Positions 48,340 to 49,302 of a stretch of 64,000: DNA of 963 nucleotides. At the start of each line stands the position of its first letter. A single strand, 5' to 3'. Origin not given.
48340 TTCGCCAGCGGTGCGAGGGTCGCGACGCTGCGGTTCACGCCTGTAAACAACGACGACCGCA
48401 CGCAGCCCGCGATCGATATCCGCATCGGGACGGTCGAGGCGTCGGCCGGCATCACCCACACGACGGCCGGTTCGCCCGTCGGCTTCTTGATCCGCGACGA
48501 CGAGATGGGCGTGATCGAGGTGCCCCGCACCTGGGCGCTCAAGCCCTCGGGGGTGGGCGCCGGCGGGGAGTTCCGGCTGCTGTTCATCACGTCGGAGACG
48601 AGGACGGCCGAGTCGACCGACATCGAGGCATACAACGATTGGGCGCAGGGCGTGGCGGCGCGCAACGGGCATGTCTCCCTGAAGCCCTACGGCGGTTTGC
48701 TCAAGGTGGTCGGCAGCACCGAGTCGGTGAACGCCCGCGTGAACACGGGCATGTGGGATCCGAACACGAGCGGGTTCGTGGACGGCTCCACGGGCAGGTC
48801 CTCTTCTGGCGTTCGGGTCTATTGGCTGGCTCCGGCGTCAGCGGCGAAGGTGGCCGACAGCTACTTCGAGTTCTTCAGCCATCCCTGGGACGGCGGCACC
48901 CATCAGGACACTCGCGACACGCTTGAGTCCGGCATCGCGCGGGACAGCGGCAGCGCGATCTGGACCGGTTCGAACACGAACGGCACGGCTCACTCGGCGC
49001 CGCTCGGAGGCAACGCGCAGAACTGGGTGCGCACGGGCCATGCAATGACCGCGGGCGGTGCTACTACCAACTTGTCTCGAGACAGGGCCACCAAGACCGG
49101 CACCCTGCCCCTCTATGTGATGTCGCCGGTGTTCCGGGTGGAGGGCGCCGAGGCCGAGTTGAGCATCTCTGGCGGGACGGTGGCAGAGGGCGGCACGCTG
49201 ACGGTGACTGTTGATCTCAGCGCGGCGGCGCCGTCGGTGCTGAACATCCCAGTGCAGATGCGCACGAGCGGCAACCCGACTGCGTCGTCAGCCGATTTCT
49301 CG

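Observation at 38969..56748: Candidate functional unit: repeat/G25/AT-island control region, orphan AAA+-wHTH ATPase and a 16.4-kb SLH-anchored surface-protein gene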

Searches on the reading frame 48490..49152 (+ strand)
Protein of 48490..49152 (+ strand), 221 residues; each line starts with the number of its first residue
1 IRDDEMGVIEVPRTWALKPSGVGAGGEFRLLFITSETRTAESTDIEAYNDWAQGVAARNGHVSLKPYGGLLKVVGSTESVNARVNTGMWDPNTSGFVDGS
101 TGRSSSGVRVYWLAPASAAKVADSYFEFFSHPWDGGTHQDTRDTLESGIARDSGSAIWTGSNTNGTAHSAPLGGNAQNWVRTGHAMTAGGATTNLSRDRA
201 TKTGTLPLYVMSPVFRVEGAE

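Call 77: predict_structure(alignment_id=A5)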
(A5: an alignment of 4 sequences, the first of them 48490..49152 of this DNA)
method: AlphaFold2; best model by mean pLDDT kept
length: 221 residues; sequences in the alignment: 4
mean_pLDDT: 42.6   pTM: 0.43
mean pLDDT of the five models: 42.6, 40.4, 39.6, 36.4, 35.8
residues with pLDDT >= 90: 0; 70-90: 2; 50-70: 70; < 50: 149
segments of 3 or more residues with pLDDT < 50: 1-18, 40-43, 67-107, 114-118, 127-205
pLDDT, mean of each block of 10 residues (from residue 1): 33 45 66 56 53 63 52 28 33 31 43 50 50 31 29 30 33 35 31 32 49 63 43
secondary structure, 60 per line:
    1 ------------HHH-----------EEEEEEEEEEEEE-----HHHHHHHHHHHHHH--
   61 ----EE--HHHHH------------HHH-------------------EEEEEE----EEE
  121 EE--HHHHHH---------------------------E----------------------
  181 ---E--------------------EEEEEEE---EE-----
elements in order: E27-39 H45-58 H69-73 E108-113 E118-122 H125-130 E205-211
